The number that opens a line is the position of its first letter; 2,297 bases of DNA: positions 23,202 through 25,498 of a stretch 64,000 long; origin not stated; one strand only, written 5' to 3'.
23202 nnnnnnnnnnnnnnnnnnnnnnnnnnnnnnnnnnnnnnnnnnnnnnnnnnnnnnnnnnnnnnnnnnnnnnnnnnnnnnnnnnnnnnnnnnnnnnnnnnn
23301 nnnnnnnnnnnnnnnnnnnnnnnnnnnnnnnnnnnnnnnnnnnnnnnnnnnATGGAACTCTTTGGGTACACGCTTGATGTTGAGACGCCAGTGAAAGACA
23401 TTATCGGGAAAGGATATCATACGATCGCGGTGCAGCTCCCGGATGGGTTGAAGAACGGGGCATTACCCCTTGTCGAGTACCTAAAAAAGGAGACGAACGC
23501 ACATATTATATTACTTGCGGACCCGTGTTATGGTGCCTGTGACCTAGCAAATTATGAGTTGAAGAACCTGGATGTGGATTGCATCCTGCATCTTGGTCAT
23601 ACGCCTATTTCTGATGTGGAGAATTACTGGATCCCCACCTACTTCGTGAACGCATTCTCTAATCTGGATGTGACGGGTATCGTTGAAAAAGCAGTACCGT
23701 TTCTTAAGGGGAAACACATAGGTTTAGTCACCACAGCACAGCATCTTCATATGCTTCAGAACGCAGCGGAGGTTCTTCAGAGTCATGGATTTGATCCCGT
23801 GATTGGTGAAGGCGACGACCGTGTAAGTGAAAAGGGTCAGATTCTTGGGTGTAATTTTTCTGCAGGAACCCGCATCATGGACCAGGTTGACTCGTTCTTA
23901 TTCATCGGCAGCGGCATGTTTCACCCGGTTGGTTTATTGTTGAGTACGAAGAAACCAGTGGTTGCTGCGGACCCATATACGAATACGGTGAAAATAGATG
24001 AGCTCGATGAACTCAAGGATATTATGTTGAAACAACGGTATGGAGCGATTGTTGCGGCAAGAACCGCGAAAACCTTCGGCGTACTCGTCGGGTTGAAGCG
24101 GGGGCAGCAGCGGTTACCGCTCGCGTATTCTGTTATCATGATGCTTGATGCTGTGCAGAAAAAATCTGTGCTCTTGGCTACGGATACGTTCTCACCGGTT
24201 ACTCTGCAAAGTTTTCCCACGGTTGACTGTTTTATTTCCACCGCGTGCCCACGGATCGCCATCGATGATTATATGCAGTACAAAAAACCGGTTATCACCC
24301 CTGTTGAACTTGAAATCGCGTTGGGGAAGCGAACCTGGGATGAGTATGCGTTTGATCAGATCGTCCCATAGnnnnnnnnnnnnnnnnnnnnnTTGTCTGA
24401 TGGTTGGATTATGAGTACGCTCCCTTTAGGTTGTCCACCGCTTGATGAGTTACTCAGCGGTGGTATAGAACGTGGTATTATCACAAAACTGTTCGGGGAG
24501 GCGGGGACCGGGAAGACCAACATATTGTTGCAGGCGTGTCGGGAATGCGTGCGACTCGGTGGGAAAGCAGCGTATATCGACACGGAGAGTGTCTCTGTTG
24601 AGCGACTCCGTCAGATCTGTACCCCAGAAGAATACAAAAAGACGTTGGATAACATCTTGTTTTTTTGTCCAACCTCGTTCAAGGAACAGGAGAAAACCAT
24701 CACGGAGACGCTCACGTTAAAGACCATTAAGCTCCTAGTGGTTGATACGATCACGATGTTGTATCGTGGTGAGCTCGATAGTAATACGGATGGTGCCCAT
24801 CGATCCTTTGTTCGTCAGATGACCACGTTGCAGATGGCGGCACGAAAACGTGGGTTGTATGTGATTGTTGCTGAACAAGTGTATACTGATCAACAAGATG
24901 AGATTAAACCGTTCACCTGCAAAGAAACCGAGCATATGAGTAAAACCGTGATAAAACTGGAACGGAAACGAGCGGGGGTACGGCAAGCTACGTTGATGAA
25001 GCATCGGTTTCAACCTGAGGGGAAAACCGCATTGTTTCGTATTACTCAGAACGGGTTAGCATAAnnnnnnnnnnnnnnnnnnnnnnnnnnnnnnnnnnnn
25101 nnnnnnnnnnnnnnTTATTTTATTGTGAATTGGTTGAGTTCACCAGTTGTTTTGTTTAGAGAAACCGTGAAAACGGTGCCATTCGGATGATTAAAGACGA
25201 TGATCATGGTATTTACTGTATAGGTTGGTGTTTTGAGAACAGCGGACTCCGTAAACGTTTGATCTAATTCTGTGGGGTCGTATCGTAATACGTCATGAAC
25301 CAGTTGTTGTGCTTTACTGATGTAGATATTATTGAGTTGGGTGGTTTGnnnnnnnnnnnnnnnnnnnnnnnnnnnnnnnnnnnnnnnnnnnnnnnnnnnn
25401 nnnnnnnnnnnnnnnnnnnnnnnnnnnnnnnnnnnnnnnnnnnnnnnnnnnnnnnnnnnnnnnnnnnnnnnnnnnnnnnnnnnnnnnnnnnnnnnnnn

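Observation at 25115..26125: The shared C-terminal module of both giant proteins resembles a papain-fold (C39-like) peptidase with Ser at the nucleophile position, followed by a PepSY-like end domain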

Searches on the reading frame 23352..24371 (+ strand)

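Call 23: search_protein_families(library=pfam, proteins=[window:23352-24371:+], max_evalue=0.001)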
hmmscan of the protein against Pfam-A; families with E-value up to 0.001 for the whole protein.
window:23352-24371:+ (339 aa): 1 family
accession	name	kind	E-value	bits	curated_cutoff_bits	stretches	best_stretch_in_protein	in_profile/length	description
PF01866.22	Diphthamide_syn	-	7.3e-88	295.3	33.2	1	29-332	1-301/302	Putative diphthamide synthesis protein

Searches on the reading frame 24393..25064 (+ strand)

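Call 23: search_protein_families(library=pfam, proteins=[window:24393-25064:+], max_evalue=0.001)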
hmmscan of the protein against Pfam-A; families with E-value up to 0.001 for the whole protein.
window:24393-25064:+ (223 aa): 5 families
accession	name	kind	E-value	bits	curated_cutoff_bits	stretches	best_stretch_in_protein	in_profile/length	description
PF08423.17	Rad51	-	2.5e-20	73.2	22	1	12-222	10-241/244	Rad51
PF06745.19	ATPase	-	1.6e-09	37.9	26.6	1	12-221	3-223/231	KaiC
PF13481.12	AAA_25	-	6.8e-09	36.1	27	1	15-157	20-184/195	AAA domain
PF00154.27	RecA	-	7.4e-09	35.9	27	1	14-152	37-177/262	recA bacterial DNA recombination protein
PF13479.12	AAA_24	-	5.5e-07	30.1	27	1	33-130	7-83/195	AAA domain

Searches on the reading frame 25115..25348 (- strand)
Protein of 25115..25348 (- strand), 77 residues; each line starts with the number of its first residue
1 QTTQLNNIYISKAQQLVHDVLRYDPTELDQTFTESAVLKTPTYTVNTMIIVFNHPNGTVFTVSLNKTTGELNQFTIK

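Call 59: search_solved_structures(query=A4, max_evalue=10, show_alignments=2)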
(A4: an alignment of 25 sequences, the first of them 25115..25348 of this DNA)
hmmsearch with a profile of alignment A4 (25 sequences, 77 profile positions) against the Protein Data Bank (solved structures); distinct sequences matched with E-value up to 10: 5.
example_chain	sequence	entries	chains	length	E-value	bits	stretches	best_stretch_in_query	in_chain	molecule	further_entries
28jw_T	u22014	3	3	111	0.069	16.3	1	36-64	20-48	uL23c,Large ribosomal subunit protein uL23c | Large ribosomal subunit protein uL23c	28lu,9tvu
7ogp_A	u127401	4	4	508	0.071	16.3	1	7-43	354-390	PHIKZ055 | DNA-directed RNA polymerase,PHIKZ056.1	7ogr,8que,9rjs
5zf2_A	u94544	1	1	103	0.46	13.6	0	57-76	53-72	Thioredoxin (H-type,TRX-H)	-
5zpv_A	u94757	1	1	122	0.75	13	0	57-76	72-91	Thioredoxin (H-type,TRX-H)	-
4hb1_A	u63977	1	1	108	1.2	12.3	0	9-28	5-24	DHP1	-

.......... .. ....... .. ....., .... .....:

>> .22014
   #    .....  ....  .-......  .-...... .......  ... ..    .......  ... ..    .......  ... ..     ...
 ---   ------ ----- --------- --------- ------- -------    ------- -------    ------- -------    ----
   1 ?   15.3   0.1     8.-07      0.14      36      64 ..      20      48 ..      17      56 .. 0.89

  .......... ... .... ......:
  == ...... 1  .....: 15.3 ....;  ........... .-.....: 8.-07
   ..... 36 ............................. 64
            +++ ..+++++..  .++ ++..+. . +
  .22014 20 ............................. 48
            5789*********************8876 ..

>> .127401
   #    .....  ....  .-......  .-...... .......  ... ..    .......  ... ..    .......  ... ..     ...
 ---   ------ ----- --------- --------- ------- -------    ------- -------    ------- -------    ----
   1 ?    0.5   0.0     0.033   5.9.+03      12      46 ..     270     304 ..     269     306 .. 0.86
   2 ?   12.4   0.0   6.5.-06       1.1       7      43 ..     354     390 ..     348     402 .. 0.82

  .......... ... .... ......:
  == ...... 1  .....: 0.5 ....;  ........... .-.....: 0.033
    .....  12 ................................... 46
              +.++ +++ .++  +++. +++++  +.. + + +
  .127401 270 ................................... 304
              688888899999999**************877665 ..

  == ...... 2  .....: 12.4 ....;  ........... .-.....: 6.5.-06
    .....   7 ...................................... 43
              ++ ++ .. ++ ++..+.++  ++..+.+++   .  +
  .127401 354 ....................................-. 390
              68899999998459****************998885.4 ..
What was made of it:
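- On PepSY (PF03413): The PDB profile search returns only noise (call 59).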

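Call 61: search_protein_families(library=pfam, alignment_id=A4, max_evalue=10)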
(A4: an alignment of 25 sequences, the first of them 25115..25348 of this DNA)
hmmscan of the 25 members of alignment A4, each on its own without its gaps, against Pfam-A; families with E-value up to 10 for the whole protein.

A. member 1, window:25115-25348:- (77 aa): 0 families

B. families by the number of members that match (of 25 scanned): 11 families
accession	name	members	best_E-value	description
PF06004.18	DUF903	1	0.025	Bacterial protein of unknown function (DUF903)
PF24059.1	DUF7360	1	0.027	Domain of unknown function (DUF7360)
PF03413.25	PepSY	1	0.054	Peptidase propeptide and YPEB domain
PF07569.16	Hira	1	0.086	TUP1-like enhancer of split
PF18499.6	Cue1_U7BR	1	0.09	Ubc7p-binding region of Cue1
PF05587.19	Anth_Ig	1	0.11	Anthrax receptor extracellular domain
PF22959.3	Ig_NUP210_15th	1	0.13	NUP210 Ig-like domain 15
PF08956.15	DUF1869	1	0.14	Domain of unknown function (DUF1869)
PF22983.1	RM8_Med14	1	0.17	Mediator of RNA polymerase II transcription subunit 14, RM8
PF17801.7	Melibiase_C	1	0.17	Alpha galactosidase C-terminal beta sandwich domain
PF01029.23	NusB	1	0.24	NusB family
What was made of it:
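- On PepSY (PF03413): One of 25 end-domain homologues hits at E 0.054 (call 61).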
